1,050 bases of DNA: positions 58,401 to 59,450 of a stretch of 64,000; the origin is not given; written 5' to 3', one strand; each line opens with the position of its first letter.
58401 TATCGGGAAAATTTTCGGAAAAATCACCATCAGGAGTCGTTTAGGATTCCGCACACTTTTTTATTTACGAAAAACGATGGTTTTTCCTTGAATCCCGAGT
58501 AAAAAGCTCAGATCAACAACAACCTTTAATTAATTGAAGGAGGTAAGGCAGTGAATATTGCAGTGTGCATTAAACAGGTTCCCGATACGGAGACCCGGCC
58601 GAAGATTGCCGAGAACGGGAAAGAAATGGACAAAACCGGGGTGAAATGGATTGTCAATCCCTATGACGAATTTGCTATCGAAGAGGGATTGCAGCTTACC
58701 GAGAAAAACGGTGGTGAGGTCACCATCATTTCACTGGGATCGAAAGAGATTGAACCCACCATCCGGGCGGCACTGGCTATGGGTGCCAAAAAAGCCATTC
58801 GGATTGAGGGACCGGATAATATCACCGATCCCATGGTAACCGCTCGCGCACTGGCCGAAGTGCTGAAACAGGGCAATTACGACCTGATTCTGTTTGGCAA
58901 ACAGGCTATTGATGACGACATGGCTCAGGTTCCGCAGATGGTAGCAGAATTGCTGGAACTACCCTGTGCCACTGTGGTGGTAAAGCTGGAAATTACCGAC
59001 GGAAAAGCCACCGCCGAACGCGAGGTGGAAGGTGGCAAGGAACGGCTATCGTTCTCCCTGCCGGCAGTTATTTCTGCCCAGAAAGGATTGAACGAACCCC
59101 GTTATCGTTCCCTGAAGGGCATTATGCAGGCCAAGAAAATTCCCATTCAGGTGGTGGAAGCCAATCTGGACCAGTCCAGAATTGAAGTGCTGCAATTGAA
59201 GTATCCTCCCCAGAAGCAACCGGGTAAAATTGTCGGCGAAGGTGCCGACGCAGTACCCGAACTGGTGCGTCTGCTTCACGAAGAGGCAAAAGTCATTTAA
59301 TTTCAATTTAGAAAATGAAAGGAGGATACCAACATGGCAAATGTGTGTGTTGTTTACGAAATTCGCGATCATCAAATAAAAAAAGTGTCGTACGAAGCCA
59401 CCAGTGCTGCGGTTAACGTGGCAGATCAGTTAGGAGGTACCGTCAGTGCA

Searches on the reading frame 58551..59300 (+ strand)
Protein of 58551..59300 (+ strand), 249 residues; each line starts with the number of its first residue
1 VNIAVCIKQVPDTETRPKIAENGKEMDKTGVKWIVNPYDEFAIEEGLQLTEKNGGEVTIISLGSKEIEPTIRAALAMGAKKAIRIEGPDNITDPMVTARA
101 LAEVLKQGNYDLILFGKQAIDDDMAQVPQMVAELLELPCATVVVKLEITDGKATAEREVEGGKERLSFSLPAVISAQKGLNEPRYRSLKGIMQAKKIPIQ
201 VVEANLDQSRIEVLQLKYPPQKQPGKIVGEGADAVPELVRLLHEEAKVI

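Call 40: find_encoding_contigs(protein=window:58551-59300:+, flank=3000, max_places=6)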
Protein window:58551-59300:+ (249 aa): 3 contigs read that carry it; 2 places shown.
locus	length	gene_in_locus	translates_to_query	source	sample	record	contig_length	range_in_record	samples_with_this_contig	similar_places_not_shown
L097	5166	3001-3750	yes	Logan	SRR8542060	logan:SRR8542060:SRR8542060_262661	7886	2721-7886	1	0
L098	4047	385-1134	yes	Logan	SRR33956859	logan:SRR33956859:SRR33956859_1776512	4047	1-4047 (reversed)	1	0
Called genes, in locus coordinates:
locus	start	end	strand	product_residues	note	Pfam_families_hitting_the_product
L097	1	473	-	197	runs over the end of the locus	PF00889:EF_TS, PF25025:EF-Ts_N (weak)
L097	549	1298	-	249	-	PF00318:Ribosomal_S2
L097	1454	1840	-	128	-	PF00380:Ribosomal_S9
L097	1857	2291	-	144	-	PF00572:Ribosomal_L13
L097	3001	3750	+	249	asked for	PF01012:ETF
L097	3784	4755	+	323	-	PF01012:ETF, PF00766:ETF_alpha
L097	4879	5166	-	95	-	?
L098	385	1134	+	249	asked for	PF01012:ETF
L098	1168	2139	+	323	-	PF01012:ETF, PF00766:ETF_alpha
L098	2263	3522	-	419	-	PF00535:Glycos_transf_2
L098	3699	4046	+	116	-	?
